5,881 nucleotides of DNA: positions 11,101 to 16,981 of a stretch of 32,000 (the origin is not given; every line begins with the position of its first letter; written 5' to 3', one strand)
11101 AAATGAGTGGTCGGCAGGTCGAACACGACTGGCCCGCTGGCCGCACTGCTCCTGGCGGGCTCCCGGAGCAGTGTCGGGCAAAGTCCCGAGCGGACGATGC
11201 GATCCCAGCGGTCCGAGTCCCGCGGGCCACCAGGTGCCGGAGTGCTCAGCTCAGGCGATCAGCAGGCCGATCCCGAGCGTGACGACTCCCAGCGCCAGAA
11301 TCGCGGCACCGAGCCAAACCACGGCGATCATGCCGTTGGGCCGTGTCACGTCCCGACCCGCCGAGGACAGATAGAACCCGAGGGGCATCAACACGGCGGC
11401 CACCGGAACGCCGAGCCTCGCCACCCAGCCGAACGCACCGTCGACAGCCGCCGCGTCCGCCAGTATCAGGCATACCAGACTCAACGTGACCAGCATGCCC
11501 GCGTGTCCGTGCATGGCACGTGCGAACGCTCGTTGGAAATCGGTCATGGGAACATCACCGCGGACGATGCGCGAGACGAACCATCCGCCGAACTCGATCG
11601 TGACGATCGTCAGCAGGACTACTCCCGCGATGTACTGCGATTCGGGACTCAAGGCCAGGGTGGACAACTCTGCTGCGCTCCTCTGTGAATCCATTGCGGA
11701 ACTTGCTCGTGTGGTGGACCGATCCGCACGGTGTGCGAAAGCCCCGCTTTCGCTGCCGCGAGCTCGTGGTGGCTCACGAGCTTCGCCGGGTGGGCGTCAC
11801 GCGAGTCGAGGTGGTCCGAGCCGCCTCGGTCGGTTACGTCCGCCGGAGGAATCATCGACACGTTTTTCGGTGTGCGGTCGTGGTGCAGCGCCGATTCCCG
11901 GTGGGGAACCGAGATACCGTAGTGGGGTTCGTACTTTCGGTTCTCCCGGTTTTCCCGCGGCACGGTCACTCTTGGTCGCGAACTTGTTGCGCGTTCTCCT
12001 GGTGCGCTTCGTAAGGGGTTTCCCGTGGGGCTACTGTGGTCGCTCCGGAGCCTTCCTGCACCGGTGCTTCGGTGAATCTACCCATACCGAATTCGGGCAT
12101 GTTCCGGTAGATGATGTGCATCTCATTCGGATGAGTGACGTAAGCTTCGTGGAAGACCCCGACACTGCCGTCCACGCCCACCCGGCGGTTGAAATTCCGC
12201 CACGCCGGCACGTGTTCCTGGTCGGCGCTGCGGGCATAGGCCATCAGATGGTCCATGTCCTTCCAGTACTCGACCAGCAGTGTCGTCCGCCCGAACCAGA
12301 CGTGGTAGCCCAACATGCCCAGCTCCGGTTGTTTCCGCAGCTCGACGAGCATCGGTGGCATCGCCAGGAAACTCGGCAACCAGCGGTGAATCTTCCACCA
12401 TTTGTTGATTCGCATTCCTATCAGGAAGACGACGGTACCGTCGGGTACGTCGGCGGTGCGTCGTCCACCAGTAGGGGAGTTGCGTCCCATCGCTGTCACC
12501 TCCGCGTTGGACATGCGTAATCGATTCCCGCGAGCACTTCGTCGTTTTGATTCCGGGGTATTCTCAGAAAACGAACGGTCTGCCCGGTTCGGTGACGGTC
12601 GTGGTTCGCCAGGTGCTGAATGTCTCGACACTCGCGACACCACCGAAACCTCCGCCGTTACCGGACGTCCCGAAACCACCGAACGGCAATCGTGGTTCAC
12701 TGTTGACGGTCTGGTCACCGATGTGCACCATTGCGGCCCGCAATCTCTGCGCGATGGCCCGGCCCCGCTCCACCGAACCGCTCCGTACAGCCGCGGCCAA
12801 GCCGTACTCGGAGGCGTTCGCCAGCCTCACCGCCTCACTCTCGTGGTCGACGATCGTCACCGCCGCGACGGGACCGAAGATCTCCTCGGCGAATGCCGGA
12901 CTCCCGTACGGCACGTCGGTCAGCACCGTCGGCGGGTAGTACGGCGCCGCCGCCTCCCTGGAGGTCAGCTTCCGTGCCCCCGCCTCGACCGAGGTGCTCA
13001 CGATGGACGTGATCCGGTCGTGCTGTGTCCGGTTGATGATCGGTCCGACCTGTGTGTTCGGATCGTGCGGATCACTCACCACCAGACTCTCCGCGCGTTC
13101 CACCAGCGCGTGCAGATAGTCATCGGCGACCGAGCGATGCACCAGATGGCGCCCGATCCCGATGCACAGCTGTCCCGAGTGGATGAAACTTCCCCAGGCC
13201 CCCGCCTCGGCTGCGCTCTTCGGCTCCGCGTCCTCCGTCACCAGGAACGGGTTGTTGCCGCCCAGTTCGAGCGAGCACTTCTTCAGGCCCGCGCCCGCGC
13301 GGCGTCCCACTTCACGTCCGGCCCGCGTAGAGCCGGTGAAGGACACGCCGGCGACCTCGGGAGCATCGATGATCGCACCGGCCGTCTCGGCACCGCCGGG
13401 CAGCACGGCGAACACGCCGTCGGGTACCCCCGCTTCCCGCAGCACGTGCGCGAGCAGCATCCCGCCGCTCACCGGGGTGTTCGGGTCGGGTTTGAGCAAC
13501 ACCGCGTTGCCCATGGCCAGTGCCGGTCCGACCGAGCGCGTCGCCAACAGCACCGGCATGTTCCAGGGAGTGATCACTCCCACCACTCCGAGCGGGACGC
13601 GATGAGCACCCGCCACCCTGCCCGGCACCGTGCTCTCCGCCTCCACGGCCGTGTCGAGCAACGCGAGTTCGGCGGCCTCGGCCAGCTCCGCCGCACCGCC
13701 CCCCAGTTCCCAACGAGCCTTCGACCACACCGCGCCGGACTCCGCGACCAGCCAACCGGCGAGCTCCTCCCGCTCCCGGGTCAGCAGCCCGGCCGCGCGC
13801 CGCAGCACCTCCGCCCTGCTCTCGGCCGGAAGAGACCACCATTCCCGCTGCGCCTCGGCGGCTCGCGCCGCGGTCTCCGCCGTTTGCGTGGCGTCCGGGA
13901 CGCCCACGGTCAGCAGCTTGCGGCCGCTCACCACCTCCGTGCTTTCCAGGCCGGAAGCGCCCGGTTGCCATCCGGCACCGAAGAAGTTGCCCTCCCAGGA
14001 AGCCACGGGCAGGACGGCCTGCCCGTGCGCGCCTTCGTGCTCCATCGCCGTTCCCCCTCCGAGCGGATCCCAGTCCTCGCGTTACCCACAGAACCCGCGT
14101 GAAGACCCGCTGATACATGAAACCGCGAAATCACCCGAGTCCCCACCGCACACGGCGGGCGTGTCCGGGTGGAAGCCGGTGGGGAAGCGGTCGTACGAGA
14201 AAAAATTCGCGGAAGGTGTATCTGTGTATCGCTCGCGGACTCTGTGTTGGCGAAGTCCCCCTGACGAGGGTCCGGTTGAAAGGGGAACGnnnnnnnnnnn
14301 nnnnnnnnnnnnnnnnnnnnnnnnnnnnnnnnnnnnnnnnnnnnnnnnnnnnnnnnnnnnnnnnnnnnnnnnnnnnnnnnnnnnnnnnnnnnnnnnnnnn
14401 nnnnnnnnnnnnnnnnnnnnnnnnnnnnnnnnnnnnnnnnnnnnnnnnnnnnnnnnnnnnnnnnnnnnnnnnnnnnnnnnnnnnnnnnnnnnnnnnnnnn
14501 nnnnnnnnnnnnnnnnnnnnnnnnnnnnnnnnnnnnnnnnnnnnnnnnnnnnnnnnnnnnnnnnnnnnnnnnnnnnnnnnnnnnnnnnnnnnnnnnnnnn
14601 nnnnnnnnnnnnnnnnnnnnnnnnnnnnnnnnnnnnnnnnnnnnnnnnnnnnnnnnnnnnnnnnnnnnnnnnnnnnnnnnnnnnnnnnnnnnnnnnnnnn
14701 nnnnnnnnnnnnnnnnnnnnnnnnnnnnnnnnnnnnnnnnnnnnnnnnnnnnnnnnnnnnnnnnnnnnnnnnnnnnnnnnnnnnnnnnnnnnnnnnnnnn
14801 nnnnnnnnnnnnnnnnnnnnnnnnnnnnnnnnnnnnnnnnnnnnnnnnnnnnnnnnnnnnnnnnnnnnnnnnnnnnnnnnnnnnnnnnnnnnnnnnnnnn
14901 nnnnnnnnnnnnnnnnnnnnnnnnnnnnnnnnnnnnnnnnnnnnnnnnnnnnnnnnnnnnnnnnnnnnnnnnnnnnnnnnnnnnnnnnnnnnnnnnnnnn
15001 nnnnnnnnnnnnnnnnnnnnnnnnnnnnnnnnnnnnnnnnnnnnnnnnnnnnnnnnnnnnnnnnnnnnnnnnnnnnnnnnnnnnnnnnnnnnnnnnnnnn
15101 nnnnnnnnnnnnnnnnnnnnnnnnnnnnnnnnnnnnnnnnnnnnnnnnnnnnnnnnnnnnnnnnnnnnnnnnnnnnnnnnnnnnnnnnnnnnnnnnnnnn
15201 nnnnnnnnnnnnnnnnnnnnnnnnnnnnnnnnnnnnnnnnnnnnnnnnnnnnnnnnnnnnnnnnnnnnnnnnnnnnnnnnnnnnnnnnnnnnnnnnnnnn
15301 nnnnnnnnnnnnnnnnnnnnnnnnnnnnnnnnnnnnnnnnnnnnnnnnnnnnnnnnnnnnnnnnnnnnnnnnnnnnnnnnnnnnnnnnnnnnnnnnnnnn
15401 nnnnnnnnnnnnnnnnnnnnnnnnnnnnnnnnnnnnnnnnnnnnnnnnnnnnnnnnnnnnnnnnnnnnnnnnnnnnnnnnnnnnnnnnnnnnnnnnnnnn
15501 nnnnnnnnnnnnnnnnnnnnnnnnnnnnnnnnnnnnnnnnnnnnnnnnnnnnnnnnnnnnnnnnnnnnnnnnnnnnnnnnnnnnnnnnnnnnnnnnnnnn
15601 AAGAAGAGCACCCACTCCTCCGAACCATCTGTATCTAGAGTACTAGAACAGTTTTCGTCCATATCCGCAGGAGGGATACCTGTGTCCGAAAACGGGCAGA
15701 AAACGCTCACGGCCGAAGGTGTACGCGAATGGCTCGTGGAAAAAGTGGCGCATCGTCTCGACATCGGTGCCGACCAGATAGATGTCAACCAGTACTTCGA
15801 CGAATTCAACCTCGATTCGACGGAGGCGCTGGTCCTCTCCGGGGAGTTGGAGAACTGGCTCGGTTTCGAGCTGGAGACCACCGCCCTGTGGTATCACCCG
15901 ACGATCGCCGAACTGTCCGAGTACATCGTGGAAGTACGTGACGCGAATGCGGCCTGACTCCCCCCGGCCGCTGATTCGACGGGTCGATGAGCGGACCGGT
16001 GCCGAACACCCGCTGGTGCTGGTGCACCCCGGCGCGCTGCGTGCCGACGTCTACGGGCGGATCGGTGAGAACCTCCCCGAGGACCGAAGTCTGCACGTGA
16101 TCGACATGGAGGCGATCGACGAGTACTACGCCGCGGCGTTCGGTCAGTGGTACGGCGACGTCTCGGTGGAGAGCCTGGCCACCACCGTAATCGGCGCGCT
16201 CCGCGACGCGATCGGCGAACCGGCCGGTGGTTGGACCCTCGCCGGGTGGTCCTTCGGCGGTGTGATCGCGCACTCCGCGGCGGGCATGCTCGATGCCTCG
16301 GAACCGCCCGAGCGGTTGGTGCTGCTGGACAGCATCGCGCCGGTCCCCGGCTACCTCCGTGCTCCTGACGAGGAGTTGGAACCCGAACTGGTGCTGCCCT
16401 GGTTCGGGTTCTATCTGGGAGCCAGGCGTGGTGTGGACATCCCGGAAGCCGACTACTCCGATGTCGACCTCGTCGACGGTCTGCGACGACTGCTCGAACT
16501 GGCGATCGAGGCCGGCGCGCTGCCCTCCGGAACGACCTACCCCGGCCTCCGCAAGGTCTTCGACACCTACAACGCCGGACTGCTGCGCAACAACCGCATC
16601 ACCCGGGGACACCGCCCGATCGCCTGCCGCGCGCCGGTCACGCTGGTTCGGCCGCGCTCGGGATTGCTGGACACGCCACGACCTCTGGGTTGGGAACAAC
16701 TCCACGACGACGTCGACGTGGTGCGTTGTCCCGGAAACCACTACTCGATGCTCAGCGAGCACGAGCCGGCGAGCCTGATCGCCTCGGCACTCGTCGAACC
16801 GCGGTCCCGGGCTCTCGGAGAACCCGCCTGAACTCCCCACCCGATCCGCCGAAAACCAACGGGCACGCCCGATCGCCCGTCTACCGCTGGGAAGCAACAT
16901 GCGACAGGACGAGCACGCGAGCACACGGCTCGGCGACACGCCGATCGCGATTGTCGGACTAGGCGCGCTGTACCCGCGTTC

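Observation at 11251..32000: Actinobacterial PUFA-synthase-like (pfa-type) megasynthase locus with non-canonical architecture and an unusual accessory gene set; product not assignable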

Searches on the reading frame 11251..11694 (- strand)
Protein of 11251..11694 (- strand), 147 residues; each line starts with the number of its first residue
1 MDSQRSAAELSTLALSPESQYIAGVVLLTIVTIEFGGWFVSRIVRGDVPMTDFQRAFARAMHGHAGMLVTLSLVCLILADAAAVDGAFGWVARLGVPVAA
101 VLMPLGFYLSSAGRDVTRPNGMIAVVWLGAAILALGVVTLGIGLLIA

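Call 5: search_protein_families(library=pfam, proteins=[window:11251-11694:-], max_evalue=0.01)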
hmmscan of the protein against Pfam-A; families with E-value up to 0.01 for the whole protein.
window:11251-11694:- (147 aa): 0 families

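Call 22: search_protein_families(library=ncbifam, proteins=[window:11251-11694:-], max_evalue=0.001)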
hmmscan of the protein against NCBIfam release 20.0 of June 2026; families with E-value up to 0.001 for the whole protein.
window:11251-11694:- (147 aa): 0 families

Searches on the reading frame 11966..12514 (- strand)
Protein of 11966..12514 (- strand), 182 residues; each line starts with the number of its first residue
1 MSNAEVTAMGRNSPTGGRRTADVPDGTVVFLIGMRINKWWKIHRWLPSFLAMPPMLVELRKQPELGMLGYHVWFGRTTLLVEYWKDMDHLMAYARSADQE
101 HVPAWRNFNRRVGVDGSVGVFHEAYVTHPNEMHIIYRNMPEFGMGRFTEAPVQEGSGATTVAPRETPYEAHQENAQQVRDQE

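Call 51: search_protein_families(library=pfam, proteins=[window:11966-12514:-], max_evalue=0.01)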
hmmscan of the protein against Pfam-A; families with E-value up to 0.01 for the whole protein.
window:11966-12514:- (182 aa): 1 family
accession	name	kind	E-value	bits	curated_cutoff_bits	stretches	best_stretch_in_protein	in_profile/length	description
PF13826.12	Monooxy_af470-like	-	9.5e-40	136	25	1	28-144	2-118/118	Monooxygenase af470-like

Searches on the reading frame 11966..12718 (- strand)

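Call 5: search_protein_families(library=pfam, proteins=[window:11966-12718:-], max_evalue=0.01)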
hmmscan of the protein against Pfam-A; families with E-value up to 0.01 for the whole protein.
window:11966-12718:- (250 aa): 1 family
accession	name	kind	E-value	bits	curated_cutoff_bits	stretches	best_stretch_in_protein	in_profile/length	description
PF13826.12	Monooxy_af470-like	-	2.1e-39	134.9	25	1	96-212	2-118/118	Monooxygenase af470-like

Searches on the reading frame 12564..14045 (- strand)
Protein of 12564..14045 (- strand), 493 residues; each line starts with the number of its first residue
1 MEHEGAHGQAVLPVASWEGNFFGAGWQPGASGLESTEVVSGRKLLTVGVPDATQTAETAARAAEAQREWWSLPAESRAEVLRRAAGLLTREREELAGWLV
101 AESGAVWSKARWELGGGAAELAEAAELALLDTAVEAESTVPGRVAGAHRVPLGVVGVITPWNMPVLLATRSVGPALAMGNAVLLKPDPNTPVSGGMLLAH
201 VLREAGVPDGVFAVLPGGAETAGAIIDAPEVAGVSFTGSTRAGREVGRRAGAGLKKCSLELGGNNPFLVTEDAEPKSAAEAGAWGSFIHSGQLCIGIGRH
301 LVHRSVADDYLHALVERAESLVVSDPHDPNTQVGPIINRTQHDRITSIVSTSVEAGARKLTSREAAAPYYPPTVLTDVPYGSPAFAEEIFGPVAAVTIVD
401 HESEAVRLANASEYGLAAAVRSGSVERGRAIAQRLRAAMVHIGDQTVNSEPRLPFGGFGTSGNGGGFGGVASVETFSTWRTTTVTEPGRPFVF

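Call 5: search_protein_families(library=pfam, proteins=[window:12564-14045:-], max_evalue=0.01)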
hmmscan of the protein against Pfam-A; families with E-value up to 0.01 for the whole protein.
window:12564-14045:- (493 aa): 1 family
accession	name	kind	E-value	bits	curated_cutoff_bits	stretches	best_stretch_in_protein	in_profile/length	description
PF00171.27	Aldedh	-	2.9e-131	438.7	23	1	33-481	9-460/461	Aldehyde dehydrogenase family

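Call 22: search_protein_families(library=ncbifam, proteins=[window:12564-14045:-], max_evalue=0.001)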
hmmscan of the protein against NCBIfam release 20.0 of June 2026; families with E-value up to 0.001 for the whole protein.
window:12564-14045:- (493 aa): 41 families (the best 25 are shown)
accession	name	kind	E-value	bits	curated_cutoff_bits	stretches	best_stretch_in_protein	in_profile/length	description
NF006916.0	PRK09407.1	equivalog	6.6e-96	322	521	1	33-468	36-477/526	succinic semialdehyde dehydrogenase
TIGR01804.1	BADH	equivalog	7.2e-88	295.1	668.6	1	50-469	34-457/467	betaine-aldehyde dehydrogenase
NF009725.0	PRK13252.1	equivalog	1.8e-85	287.3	593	1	33-484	24-479/488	betaine-aldehyde dehydrogenase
TIGR02299.1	HpaE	equivalog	1.5e-83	281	638.35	1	34-482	19-474/488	5-carboxymethyl-2-hydroxymuconate semialdehyde dehydrogenase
TIGR01780.1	SSADH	subfamily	2.9e-83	280.3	646.35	1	39-465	5-434/448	succinate-semialdehyde dehydrogenase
NF040648.1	lactal_redase_Meth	equivalog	2.5e-82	277.3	650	1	51-464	31-443/463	lactaldehyde dehydrogenase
TIGR03216.1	OH_muco_semi_DH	equivalog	9.9e-82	275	693.25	1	33-482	16-477/481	2-hydroxymuconic semialdehyde dehydrogenase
NF010000.0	PRK13473.1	subfamily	5e-79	266.1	615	1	41-467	27-456/475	aminobutyraldehyde dehydrogenase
NF006915.0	PRK09406.1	equivalog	2.9e-78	263.8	730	1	44-469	14-442/457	NADP-dependent succinic semialdehyde dehydrogenase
NF052305.1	DioxValDhHalo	equivalog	1.9e-77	261.2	750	1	52-462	42-458/483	2,5-dioxovalerate dehydrogenase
NF045736.1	PaDhStyDRhodo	equivalog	4.9e-77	259.5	800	1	23-468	8-462/479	phenylacetaldehyde dehydrogenase StyD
NF042993.1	AlphKGSA_gudD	equivalog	1.4e-76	258.2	770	1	20-484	6-480/481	alpha-ketoglutaric semialdehyde dehydrogenase GucD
NF045735.1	PaDhStyDPseudo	equivalog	4.3e-76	256.5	850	1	52-481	41-478/483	phenylacetaldehyde dehydrogenase StyD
NF010575.0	PRK13968.1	equivalog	1.2e-74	252.2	855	1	39-465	15-441/462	succinate-semialdehyde dehydrogenase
NF007352.0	PRK09847.1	equivalog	1.4e-71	241.5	850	1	53-481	59-488/495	aldehyde dehydrogenase PuuC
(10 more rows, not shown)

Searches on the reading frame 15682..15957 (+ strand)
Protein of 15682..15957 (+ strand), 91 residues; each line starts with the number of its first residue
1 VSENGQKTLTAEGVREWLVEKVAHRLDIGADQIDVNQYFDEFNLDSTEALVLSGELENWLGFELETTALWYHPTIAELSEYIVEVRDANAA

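Call 5: search_protein_families(library=pfam, proteins=[window:15682-15957:+], max_evalue=0.01)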
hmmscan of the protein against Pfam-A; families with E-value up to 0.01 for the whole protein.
window:15682-15957:+ (91 aa): 1 family
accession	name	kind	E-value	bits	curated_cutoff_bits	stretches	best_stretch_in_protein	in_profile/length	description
PF00550.31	PP-binding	-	3.1e-11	43.8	20.8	1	16-82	1-67/67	Phosphopantetheine attachment site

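Call 22: search_protein_families(library=ncbifam, proteins=[window:15682-15957:+], max_evalue=0.001)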
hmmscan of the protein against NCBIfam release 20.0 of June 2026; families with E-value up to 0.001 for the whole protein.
window:15682-15957:+ (91 aa): 3 families
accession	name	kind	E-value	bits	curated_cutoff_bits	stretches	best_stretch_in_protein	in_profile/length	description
NF040607.1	mycolic_Pks13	equivalog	3.2e-15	54.7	2100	1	10-88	2-80/1680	polyketide synthase Pks13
NF045894.1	PKS_plus_SDR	equivalog_domain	4.9e-06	24.4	1740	1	14-83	1440-1510/1515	type I polyketide synthase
NF002150.0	PRK00982.1-4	subfamily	0.00048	20.3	66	1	18-84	10-77/80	acyl carrier protein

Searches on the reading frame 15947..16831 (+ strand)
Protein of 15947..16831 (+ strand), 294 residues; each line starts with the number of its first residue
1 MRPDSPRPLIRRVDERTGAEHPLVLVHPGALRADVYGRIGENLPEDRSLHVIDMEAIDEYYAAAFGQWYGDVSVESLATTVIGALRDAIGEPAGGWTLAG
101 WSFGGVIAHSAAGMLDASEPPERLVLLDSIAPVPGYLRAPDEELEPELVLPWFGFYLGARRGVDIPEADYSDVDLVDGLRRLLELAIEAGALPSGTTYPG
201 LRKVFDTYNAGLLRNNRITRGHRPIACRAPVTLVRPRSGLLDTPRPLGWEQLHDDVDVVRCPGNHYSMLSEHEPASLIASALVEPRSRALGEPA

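Call 5: search_protein_families(library=pfam, proteins=[window:15947-16831:+], max_evalue=0.01)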
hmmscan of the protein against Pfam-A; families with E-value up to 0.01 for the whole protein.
window:15947-16831:+ (294 aa): 1 family
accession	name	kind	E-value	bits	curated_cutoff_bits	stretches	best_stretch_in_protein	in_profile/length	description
PF00975.26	Thioesterase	-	6.4e-09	36.8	26.4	1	22-143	2-119/226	Thioesterase domain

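Call 22: search_protein_families(library=ncbifam, proteins=[window:15947-16831:+], max_evalue=0.001)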
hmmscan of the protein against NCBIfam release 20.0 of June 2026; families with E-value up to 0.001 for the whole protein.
window:15947-16831:+ (294 aa): 3 families
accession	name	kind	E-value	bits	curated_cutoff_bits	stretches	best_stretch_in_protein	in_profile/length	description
TIGR01738.1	bioH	equivalog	0.00015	21.5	206.95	1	21-127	5-96/245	pimeloyl-ACP methyl ester esterase BioH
NF040607.1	mycolic_Pks13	equivalog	0.00034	18.1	2100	0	17-136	1420-1523/1680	polyketide synthase Pks13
NF007674.0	PRK10349.1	equivalog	0.00044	20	449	1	22-135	15-110/256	pimeloyl-ACP methyl ester esterase BioH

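Call 48: search_solved_structures(query=window:15947-16831:+, max_evalue=0.01)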
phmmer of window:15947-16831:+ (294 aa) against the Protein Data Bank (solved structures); distinct sequences matched with E-value up to 0.01: 10.
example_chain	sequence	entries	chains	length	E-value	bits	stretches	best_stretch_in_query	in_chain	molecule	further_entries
4zxh_A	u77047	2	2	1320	9.1e-15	57.6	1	16-271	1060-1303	ABBFA_003403 | Tyrocidine synthetase 3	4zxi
6ojc_A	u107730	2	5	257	9.6e-09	37.9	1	17-129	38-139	NocB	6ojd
3lcr_A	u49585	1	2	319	2.4e-06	30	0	68-131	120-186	Tautomycetin biosynthetic PKS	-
7crn_A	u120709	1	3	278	1.2e-05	27.7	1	16-145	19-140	Non-ribosomal peptide synthetase 4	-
7dxo_A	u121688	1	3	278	3.1e-05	26.3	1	16-145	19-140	Non-ribosomal peptide synthetase 4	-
5d3k_A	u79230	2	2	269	0.0016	20.7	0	83-142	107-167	Erythronolide synthase, modules 5 and 6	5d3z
1mo2_A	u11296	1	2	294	0.0019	20.5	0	83-141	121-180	Erythronolide synthase, modules 5 and 6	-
1kez_A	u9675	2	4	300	0.0021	20.3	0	83-141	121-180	ERYTHRONOLIDE SYNTHASE | 6-deoxyerythronolide-B synthase EryA3, modules 5 and 6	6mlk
7r0x_A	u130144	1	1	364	0.0023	20.2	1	14-140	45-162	Polyketide synthase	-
6k5e_A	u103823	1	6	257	0.0045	19.2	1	22-148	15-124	Pimeloyl-[acyl-carrier protein] methyl ester esterase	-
